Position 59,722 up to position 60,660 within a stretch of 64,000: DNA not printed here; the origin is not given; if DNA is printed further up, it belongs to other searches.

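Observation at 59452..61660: Complete Eco29kI-type restriction-modification module (C5-MTase plus GIY-YIG REase) with a convergent Vsr mismatch endonuclease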

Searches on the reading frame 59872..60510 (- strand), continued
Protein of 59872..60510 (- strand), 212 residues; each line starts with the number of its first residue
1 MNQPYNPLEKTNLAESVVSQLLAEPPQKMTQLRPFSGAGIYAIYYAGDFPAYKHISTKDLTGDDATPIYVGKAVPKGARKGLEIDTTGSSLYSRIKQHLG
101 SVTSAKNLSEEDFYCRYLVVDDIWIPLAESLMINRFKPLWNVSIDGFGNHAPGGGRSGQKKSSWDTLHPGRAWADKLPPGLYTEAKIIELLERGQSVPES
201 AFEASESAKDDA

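Call 24: get_annotated_region(hit=H3, flank=4000)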
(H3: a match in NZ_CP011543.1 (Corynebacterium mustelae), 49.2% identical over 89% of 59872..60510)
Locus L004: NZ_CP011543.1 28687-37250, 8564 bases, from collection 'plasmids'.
description: Corynebacterium mustelae strain DSM 45274 plasmid pCmus45274, complete sequence
organism: Corynebacterium mustelae (NCBI taxid 571915)
taxonomy: Bacteria; Actinomycetota; Actinomycetes; Mycobacteriales; Corynebacteriaceae; Corynebacterium; Corynebacterium mustelae
host: -; source: Mustela putorius furo,pure culture,necropsy lung, liver and kidney tissue; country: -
typing (MOB-suite, as given by PLSDB): non-mobilizable
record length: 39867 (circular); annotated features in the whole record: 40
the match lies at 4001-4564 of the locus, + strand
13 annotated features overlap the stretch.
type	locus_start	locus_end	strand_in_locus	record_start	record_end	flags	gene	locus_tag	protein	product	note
CDS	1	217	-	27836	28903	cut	-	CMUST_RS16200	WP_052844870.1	helix-turn-helix domain-containing protein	-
CDS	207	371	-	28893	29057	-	-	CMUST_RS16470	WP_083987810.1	helix-turn-helix domain-containing protein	-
CDS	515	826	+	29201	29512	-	-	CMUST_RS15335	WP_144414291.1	helix-turn-helix transcriptional regulator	-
CDS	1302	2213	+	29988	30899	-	-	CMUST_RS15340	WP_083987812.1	replication protein RepA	-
CDS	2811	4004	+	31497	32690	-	-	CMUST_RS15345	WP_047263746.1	DNA cytosine methyltransferase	-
CDS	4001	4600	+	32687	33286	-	-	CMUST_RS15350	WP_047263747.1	Eco29kI family restriction endonuclease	-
CDS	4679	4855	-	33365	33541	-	-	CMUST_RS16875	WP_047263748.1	integrase core domain-containing protein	GO:0015074 - DNA integration [Evidence IEA]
CDS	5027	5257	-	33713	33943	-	-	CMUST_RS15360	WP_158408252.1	DDE-type integrase/transposase/recombinase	GO:0015074 - DNA integration [Evidence IEA]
CDS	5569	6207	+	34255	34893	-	-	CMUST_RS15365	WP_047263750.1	AAA family ATPase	-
CDS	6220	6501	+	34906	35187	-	-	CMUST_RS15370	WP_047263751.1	hypothetical protein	-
CDS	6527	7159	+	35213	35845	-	-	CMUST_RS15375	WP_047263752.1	hypothetical protein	-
CDS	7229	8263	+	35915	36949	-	-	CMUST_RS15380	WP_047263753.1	zeta toxin family protein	-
CDS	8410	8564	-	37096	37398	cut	-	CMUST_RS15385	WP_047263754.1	hypothetical protein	-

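Call 30: search_protein_families(library=pfam, proteins=[L002:5739-6218:+, L002:267-3926:+, L002:6292-6867:-, L003:2342-2773:+], max_evalue=0.001)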
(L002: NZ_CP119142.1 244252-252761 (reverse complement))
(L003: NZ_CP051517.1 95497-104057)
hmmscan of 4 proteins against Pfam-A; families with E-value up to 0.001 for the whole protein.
L002:5739-6218:+ (159 aa): 0 families

L002:267-3926:+ (1219 aa): 13 families
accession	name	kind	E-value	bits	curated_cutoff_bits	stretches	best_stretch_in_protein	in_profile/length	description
PF17755.6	UvrA_DNA-bind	-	1.1e-39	135.6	23.2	1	569-677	1-109/110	UvrA DNA-binding domain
PF17760.6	UvrA_inter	-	1.7e-39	134.5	23.3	1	411-515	1-105/109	UvrA interaction domain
PF00005.33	ABC_tran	-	3.4e-21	76.7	25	1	1055-1139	60-137/137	ABC transporter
PF02463.25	SMC_N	-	2.2e-10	40.8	40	0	1106-1180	135-209/220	RecF/RecN/SMC N terminal domain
PF13555.12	AAA_29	-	1.2e-07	31.8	27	0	912-930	23-40/61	P-loop containing region of AAA domain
PF13191.12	AAA_16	-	1.3e-07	32.7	32.6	0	304-352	23-73/167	AAA ATPase domain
PF13476.12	AAA_23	-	2.7e-06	28.6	27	0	285-321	2-35/201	AAA domain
PF20703.3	nSTAND1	-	1.3e-05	25.5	27.1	0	293-363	21-87/379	Novel STAND NTPase 1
PF03193.22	RsgA_GTPase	-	1.3e-05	25.5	30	0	895-936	90-130/174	RsgA GTPase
PF13304.12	AAA_21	-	3.8e-05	24.3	27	0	1114-1165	243-295/304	AAA domain, putative AbiEii toxin, Type IV TA system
PF13401.12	AAA_22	-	0.00013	22.8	27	0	914-938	7-31/130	AAA domain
PF13481.12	AAA_25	-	0.00016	21.8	27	0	296-326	24-54/195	AAA domain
PF00684.25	DnaJ_CXXCXGXG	-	0.0002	22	32.7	0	1017-1048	17-51/65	DnaJ central domain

L002:6292-6867:- (191 aa): 1 family
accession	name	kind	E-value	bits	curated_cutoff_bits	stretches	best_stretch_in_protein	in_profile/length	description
PF12762.13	DDE_Tnp_IS1595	-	3.4e-07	30.8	27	1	76-159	24-110/153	ISXO2-like transposase domain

L003:2342-2773:+ (143 aa): 1 family
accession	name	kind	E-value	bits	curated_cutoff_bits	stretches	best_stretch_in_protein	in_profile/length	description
PF03852.21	Vsr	-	2.5e-28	98.2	27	1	1-71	1-71/74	DNA mismatch endonuclease Vsr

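Call 34: find_related_loci(query=A1, collection=genome_contigs, flank=5000)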
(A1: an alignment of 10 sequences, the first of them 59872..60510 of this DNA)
Query A1 (212 aa) in genome_contigs; peptide patterns used: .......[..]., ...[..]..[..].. (x = any residue, [..] = any of these).
599 stretches matched a pattern (row limit reached: there are more); 590 encode a relative of the query (tblastn E <= 1e-3); the best 80 are kept; 80 distinct loci.
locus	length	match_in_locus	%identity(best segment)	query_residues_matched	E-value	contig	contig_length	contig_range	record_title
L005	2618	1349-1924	57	3-192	5e-70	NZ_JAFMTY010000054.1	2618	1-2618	Alicyclobacillus fructus strain FSL-W10-0059 NODE_54_length_2618_cov_51.102422, whole genome shotgun sequence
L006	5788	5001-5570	55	3-188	3e-68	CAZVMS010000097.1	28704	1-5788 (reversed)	MAG TPA_asm: uncultured Haloferula sp. isolate SRP118108_co2_29 genome assembly, contig: k141_285985, whole genome shotg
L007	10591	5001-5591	56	4-198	8e-68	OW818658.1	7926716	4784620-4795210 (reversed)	metagenome genome assembly, chromosome: 1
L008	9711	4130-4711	53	2-192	6e-68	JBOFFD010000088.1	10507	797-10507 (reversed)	MAG: Planctomycetia bacterium isolate WFFMC_MAG_107 k139_1889385_flag=0_multi=7.5689_len=10507, whole genome shotgun seq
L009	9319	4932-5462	58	4-179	2e-67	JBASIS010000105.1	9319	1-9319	MAG: Chromatiaceae bacterium isolate MFD13489_ilm_asm_bin16 k127_11338, whole genome shotgun sequence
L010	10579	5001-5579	54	2-192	3e-67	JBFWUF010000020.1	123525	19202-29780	MAG: Blastocatellales bacterium isolate CA_2019_TPBF_64 NODE_1371_length_123525_cov_9.601314_TPBF, whole genome shotgun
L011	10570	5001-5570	55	5-192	8e-67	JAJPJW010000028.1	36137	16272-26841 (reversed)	MAG: Proteobacteria bacterium isolate Centralia_MAG_561 k107_25375104, whole genome shotgun sequence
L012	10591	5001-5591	54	3-197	2e-66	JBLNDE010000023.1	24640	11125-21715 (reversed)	MAG: Bacillota bacterium isolate MAG107 PRJNA950955_bin16_renamed_22, whole genome shotgun sequence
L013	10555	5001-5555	55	4-187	2e-66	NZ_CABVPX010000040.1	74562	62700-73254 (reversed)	Burkholderia arboris isolate LMG 24066, whole genome shotgun sequence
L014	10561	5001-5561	55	4-189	3e-66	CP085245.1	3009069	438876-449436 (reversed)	Marinobacter nauticus strain ABH-585 chromosome, complete genome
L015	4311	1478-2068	50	3-198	3e-66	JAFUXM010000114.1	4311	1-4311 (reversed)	MAG: Synergistaceae bacterium isolate RGIG4915 Roe_deer_Rumen-3__c145943, whole genome shotgun sequence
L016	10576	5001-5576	54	4-193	2e-66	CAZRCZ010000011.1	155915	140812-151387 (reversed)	MAG TPA_asm: uncultured Candidatus Sumerlaeota bacterium isolate SRP273308_co1_93 genome assembly, contig: NODE_103_leng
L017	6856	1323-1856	56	4-180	2e-66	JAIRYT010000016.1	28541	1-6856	MAG: Treponema sp. isolate Gsp477_bin60 k119_4532977, whole genome shotgun sequence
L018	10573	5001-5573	55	4-193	4e-66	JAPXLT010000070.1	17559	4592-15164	MAG: Lentisphaeria bacterium isolate binned_ad_5.23 NODE_3229_length_17559_cov_2.214261, whole genome shotgun sequence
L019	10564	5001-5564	52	5-193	4e-66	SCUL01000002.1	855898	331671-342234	MAG: Patescibacteria group bacterium isolate FW602_bin.41 FW602_bin.41-126857, whole genome shotgun sequence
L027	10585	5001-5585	54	5-197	1e-64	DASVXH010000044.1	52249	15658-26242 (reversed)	MAG TPA_asm: Candidatus Saccharimonadales bacterium isolate SMAG_U2570 k141_25105, whole genome shotgun sequence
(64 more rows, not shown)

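Call 56: predict_structure(alignment_id=A3)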
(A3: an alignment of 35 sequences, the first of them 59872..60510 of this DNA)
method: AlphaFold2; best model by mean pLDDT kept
length: 212 residues; sequences in the alignment: 35
mean_pLDDT: 86.6   pTM: 0.83
mean pLDDT of the five models: 86.6, 85.9, 85.1, 84.9, 83.1
residues with pLDDT >= 90: 140; 70-90: 44; 50-70: 16; < 50: 12
segments of 3 or more residues with pLDDT < 50: 202-212
pLDDT, mean of each block of 10 residues (from residue 1): 69 90 96 95 96 88 89 83 66 97 97 97 92 95 93 78 96 93 94 81 40 36
secondary structure, 60 per line:
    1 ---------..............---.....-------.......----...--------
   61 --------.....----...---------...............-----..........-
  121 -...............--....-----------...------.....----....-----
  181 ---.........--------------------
elements in order: H10-23 E39-45 E69-73 H90-104 E113-119 H122-136 H139-142 H163-167 H172-175 H184-192

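Call 60: fold_search(model_id=the predicted structure, library=pdb)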
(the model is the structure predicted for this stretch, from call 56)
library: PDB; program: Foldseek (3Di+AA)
matches with E <= 10: 95; with E <= 0.001: 11
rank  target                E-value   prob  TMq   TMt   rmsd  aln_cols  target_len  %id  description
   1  3mx4_F                8.7e-17  1.00  0.79  0.80   3.4       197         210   36  DNA binding and cleavage by the GIY-YIG endonuclease R.Eco29KI inactive variant E142Q (released 2010-09-08)
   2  3mx4_E                1.1e-16  1.00  0.79  0.80   6.1       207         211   34  DNA binding and cleavage by the GIY-YIG endonuclease R.Eco29KI inactive variant E142Q (released 2010-09-08)
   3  3mx4_G                1.3e-16  1.00  0.80  0.81   3.4       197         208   35  DNA binding and cleavage by the GIY-YIG endonuclease R.Eco29KI inactive variant E142Q (released 2010-09-08)
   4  3mx4_H                1.5e-16  1.00  0.78  0.79   3.5       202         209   35  DNA binding and cleavage by the GIY-YIG endonuclease R.Eco29KI inactive variant E142Q (released 2010-09-08)
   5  3mx4_C                3.0e-16  1.00  0.81  0.82   3.0       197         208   36  DNA binding and cleavage by the GIY-YIG endonuclease R.Eco29KI inactive variant E142Q (released 2010-09-08)
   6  3nic_A                3.0e-16  1.00  0.80  0.81   3.7       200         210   35  DNA binding and cleavage by the GIY-YIG endonuclease R.Eco29kI inactive variant Y49F (released 2010-09-08)
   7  3mx4_A                4.3e-16  1.00  0.77  0.77   8.8       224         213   33  DNA binding and cleavage by the GIY-YIG endonuclease R.Eco29KI inactive variant E142Q (released 2010-09-08)
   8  3mx1                  5.6e-16  1.00  0.79  0.80   3.3       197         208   36  The structure of GIY-YIG endonuclease R.Eco29kI (released 2010-09-08)
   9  3nic_C                9.7e-16  1.00  0.79  0.80   3.6       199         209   35  DNA binding and cleavage by the GIY-YIG endonuclease R.Eco29kI inactive variant Y49F (released 2010-09-08)
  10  3nic_E                1.3e-15  1.00  0.78  0.79   6.4       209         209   34  DNA binding and cleavage by the GIY-YIG endonuclease R.Eco29kI inactive variant Y49F (released 2010-09-08)
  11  3mx4_D                2.9e-15  1.00  0.80  0.82   3.1       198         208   35  DNA binding and cleavage by the GIY-YIG endonuclease R.Eco29KI inactive variant E142Q (released 2010-09-08)
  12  3h35_B                9.0e-01  0.04  0.15  0.20  12.5       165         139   13  Structure of the uncharacterized protein ABO_0056 from the hydrocarbon-degrading marine bacterium Alcanivorax borkumen (released 2009-05-12)
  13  1mu2_B                9.6e-01  0.03  0.15  0.09  18.8       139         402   14  CRYSTAL STRUCTURE OF HIV-2 REVERSE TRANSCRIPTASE (released 2002-10-30)
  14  8scb_KK               1.5e+00  0.03  0.12  0.20  13.0       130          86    8  Terminating ribosome with SRI-41315 (released 2023-12-27)
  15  8wrz_A                1.5e+00  0.01  0.09  0.06  13.1        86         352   14  Cry-EM structure of cannabinoid receptor-beta-arrestin-1 complex (released 2024-02-28)
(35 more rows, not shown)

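Call 65: find_encoding_contigs(protein=P0002, flank=3000, max_places=3)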
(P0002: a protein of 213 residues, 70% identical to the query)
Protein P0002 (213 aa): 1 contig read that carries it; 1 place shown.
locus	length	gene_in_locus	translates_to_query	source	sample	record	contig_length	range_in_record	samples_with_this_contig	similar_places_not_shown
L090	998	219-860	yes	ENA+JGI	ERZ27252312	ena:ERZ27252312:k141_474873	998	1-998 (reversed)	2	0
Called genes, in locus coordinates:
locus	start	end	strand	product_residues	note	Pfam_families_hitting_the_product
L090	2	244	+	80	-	?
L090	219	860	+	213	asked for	PF09517:RE_Eco29kI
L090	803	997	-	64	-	?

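Call 66: find_encoding_contigs(protein=P0003, flank=8000, max_places=2)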
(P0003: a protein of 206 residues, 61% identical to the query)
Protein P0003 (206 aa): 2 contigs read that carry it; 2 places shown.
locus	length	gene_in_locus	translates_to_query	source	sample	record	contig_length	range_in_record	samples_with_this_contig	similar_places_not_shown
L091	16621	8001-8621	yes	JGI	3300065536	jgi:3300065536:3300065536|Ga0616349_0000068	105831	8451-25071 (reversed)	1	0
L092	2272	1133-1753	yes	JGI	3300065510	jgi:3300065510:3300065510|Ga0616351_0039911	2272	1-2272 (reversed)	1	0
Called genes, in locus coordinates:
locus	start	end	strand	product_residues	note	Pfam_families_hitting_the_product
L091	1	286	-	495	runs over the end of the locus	PF00239:Resolvase, PF07508:Recombinase, PF13408:Zn_ribbon_recom (weak)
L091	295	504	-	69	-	-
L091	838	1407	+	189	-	-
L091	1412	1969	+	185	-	-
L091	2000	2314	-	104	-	PF12599:DUF3768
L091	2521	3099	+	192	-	-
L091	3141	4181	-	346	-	-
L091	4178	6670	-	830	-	-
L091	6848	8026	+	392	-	PF00145:DNA_methylase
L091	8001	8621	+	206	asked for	PF09517:RE_Eco29kI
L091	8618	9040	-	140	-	PF03852:Vsr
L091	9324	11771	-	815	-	PF26449:DUF8128 (weak), PF10412:TrwB_AAD_bind (faint), PF01935:DUF87 (weak)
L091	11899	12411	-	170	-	-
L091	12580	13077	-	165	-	PF05257:CHAP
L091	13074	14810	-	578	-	PF01935:DUF87, PF12846:AAA_10, PF19044:P-loop_TraG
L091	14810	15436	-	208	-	PF26593:TraC-like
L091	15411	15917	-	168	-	PF12666:PrgI (weak)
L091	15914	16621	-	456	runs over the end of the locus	PF18895:T4SS_pilin (weak), PF19590:TrbL_3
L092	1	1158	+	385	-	?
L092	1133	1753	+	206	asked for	PF09517:RE_Eco29kI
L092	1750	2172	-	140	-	PF03852:Vsr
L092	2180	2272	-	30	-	?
